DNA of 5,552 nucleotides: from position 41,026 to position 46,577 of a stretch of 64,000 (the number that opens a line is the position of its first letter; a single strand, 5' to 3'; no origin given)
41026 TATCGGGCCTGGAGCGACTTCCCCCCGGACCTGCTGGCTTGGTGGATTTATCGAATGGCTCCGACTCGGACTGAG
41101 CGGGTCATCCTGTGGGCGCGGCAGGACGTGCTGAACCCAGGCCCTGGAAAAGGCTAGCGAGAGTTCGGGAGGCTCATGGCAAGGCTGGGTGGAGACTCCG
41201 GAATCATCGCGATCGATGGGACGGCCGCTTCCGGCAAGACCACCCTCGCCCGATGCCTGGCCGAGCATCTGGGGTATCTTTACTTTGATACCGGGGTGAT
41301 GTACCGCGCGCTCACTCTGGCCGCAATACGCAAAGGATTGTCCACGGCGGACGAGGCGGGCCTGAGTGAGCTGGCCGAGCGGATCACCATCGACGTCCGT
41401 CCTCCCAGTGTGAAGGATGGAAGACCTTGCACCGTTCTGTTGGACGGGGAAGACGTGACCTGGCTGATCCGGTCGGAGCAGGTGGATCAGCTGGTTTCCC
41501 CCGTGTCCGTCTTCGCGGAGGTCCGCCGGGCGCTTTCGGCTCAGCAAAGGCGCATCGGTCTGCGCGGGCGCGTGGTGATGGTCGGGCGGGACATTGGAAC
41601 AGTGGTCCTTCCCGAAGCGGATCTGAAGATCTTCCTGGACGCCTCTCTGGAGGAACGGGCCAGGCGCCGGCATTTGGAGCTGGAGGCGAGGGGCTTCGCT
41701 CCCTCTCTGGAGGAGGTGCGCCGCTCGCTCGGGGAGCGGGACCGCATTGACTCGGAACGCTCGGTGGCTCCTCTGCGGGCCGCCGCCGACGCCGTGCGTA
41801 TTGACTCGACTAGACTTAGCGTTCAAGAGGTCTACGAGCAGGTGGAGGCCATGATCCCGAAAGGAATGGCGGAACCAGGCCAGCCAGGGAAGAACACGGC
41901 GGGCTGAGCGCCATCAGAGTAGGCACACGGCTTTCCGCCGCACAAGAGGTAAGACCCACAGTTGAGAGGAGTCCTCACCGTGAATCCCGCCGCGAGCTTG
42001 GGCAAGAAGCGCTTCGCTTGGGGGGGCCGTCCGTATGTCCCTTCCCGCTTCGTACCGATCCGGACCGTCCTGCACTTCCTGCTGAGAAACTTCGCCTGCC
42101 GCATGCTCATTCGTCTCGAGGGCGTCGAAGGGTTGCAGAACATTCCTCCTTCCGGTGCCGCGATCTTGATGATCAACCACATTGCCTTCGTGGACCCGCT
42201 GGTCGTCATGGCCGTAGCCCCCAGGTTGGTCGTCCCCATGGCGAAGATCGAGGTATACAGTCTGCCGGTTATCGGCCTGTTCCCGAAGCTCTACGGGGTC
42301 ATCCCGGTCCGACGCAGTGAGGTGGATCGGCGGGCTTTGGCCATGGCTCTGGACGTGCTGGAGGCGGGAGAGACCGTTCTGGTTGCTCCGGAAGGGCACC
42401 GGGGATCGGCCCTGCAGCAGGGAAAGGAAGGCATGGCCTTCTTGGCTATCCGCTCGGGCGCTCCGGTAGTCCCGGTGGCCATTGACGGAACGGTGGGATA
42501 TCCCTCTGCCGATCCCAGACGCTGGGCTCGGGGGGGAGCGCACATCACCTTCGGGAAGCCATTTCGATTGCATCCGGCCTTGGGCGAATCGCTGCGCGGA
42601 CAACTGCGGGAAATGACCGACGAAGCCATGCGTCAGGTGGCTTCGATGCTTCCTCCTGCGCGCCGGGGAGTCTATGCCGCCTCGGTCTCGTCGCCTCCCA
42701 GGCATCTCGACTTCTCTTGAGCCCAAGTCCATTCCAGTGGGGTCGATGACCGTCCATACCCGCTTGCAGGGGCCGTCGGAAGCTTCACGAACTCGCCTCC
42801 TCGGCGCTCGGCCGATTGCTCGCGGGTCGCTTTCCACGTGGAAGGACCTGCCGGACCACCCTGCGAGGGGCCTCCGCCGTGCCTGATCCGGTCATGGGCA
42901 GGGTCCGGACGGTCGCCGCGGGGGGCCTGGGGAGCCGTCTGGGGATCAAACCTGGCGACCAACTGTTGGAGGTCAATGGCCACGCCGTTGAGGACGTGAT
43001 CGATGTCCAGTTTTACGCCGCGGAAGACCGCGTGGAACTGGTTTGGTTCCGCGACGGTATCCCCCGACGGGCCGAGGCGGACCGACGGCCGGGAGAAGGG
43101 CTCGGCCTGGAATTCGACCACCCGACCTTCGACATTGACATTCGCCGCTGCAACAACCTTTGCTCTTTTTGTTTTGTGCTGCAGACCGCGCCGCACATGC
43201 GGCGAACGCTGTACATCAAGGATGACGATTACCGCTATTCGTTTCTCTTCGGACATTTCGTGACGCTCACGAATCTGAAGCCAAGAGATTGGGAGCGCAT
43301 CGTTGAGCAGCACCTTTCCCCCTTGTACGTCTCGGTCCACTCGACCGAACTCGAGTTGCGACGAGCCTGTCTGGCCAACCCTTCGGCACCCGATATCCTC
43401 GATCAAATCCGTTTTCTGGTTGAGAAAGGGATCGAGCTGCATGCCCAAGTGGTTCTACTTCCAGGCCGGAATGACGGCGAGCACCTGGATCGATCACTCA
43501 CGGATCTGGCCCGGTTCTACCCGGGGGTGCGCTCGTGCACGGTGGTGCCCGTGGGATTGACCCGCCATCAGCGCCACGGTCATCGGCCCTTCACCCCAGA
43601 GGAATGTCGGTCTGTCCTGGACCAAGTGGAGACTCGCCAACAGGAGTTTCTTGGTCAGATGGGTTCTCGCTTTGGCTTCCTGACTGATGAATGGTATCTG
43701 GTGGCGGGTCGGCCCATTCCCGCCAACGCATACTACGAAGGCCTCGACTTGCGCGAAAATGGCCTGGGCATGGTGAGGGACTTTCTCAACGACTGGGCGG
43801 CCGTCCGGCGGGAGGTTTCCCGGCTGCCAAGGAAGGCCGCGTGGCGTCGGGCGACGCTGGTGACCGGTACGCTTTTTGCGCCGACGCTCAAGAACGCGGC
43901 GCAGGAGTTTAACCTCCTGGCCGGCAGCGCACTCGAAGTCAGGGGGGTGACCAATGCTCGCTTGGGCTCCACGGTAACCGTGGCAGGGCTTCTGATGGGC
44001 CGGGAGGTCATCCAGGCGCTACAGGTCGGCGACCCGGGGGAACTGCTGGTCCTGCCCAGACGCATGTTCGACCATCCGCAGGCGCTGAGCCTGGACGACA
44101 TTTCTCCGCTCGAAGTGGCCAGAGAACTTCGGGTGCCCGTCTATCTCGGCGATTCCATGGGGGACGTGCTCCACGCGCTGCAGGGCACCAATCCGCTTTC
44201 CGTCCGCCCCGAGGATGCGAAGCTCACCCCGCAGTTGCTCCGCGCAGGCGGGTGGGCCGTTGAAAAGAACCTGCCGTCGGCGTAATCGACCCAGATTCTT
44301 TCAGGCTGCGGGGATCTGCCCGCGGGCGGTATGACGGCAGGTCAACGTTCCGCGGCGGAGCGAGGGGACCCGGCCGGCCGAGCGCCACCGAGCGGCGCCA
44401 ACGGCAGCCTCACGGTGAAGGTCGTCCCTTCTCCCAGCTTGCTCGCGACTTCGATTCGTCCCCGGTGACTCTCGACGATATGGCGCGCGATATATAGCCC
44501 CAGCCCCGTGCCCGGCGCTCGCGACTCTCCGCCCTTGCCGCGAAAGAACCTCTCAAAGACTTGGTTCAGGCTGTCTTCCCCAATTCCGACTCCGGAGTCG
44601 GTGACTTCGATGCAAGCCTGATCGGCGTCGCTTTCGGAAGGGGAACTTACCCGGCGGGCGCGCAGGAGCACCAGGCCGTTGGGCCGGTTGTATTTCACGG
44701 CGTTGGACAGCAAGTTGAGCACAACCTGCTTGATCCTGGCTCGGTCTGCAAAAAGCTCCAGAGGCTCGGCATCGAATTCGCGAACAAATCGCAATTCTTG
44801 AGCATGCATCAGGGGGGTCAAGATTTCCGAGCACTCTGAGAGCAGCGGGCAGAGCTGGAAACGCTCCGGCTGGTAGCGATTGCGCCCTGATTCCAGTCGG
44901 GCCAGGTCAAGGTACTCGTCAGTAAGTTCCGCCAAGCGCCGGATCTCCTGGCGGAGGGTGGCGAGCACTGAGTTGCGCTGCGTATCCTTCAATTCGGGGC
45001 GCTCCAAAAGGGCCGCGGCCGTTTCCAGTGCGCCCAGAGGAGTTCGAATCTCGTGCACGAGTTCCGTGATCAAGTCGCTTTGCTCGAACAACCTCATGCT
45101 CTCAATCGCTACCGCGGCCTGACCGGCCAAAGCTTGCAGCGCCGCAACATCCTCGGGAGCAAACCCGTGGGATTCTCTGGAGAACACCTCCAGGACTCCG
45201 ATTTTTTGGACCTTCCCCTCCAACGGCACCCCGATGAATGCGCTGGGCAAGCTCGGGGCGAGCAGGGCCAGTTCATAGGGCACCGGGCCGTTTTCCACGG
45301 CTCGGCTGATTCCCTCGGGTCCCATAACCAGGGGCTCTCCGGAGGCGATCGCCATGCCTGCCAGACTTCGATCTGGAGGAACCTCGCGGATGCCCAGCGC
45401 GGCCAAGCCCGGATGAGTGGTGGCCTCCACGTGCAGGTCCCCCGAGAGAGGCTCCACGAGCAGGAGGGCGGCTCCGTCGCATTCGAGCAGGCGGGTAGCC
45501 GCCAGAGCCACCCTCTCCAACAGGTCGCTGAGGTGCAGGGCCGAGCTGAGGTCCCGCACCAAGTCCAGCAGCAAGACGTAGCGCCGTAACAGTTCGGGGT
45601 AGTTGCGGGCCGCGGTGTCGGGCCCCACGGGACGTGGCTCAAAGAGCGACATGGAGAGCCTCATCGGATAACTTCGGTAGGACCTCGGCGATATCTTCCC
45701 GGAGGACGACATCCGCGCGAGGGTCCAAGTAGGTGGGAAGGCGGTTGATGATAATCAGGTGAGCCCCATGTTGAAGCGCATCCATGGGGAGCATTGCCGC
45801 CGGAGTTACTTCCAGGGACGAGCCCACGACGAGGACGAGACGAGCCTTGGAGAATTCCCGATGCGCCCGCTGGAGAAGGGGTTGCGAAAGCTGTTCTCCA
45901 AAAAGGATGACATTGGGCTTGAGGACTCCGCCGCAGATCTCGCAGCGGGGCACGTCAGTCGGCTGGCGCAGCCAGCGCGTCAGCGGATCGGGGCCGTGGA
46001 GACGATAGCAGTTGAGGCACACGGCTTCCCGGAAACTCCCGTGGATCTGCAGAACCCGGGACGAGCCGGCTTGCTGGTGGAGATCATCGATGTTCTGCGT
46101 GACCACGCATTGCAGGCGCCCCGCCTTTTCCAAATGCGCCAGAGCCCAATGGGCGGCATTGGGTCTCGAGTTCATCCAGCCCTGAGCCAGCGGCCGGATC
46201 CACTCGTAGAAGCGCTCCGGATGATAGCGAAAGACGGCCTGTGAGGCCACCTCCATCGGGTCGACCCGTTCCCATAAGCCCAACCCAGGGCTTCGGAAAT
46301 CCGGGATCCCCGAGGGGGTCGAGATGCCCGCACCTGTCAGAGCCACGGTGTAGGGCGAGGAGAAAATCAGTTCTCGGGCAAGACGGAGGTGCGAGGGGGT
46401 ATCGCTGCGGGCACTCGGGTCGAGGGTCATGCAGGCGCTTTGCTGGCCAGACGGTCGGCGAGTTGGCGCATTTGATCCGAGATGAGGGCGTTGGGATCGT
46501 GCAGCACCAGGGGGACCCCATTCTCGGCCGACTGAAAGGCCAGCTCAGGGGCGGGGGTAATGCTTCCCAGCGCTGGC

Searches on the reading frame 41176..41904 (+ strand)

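Call 10: search_protein_families(library=pfam, proteins=[window:41176-41904:+], max_evalue=0.001)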
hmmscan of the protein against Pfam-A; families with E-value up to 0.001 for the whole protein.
window:41176-41904:+ (243 aa): 5 families
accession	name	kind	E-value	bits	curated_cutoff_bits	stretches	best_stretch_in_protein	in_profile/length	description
PF02224.24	Cytidylate_kin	-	3.7e-68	229.8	26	1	11-227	1-209/211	Cytidylate kinase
PF13189.12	Cytidylate_kin2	-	9.6e-11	42.6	28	1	10-190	1-148/176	Cytidylate kinase-like family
PF13238.12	AAA_18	-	1.5e-05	25.9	29.4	1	11-59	1-41/128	AAA domain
PF13207.12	AAA_17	-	9.7e-05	23.1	27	0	15-73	2-64/136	AAA domain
PF01202.28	SKI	-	0.00023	21.8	22.1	0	18-62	2-46/159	Shikimate kinase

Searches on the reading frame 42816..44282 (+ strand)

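Call 10: search_protein_families(library=pfam, proteins=[window:42816-44282:+], max_evalue=0.001)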
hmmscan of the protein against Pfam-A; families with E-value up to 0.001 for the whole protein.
window:42816-44282:+ (489 aa): 4 families
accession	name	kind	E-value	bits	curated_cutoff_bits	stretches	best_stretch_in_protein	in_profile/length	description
PF19238.5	Radical_SAM_2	-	2e-57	193.6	26.7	1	93-240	4-150/151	Radical SAM-like domain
PF04459.17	DUF512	-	4.5e-48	163.6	25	1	244-443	1-198/202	Protein of unknown function (DUF512)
PF17820.7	PDZ_6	-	6.8e-11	42.2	27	1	30-76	2-51/54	PDZ domain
PF04055.27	Radical_SAM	-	7.5e-06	26.7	29.5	0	154-222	89-158/166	Radical SAM superfamily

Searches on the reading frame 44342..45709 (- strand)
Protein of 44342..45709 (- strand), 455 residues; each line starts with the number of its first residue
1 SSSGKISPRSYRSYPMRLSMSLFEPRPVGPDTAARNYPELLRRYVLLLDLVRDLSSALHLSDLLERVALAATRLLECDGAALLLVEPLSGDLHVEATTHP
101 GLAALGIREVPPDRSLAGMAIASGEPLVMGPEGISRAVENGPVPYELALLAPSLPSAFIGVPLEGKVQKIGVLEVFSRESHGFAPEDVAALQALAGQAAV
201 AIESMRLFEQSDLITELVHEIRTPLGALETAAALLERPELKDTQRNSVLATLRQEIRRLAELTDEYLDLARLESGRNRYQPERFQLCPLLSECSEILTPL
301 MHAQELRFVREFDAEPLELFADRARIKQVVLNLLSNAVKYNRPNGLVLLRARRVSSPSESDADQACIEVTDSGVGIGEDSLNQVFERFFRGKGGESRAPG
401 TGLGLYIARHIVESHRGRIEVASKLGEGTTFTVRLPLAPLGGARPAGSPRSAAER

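Call 10: search_protein_families(library=pfam, proteins=[window:44342-45709:-], max_evalue=0.001)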
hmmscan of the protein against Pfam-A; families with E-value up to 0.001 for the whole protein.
window:44342-45709:- (455 aa): 6 families
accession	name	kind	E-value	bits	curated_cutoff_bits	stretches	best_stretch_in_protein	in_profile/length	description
PF02518.31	HATPase_c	-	3.7e-28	98.6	26.4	1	322-438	2-110/111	Histidine kinase-, DNA gyrase B-, and HSP90-like ATPase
PF13185.12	GAF_2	-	9.5e-13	49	28.6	1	58-203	2-136/136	GAF domain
PF00512.31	HisKA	-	2.1e-12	47.3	26.9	1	210-275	2-66/66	His Kinase A (phospho-acceptor) domain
PF01590.32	GAF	-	3.9e-12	47.3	22.4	1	60-202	2-133/133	GAF domain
PF13492.12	GAF_3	-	8.1e-10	39.6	27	1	62-203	4-128/129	GAF domain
PF13581.12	HATPase_c_2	-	2.5e-05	24.7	27.4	1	317-432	22-124/127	Histidine kinase-like ATPase domain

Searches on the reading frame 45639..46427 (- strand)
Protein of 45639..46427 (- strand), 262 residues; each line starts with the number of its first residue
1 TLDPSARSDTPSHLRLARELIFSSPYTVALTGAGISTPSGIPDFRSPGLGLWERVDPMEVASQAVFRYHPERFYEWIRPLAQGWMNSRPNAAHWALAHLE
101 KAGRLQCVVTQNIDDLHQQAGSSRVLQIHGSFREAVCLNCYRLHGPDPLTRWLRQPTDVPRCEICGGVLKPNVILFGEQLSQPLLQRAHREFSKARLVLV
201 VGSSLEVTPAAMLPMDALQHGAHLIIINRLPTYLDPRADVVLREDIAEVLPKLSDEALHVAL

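Call 62: search_protein_families(library=pfam, proteins=[window:45639-46427:-], max_evalue=0.00001)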
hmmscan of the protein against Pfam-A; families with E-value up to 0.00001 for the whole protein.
window:45639-46427:- (262 aa): 1 family
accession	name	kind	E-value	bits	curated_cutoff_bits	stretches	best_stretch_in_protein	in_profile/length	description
PF02146.23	SIR2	-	1.9e-49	168.5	24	1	32-209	1-180/180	Sir2 family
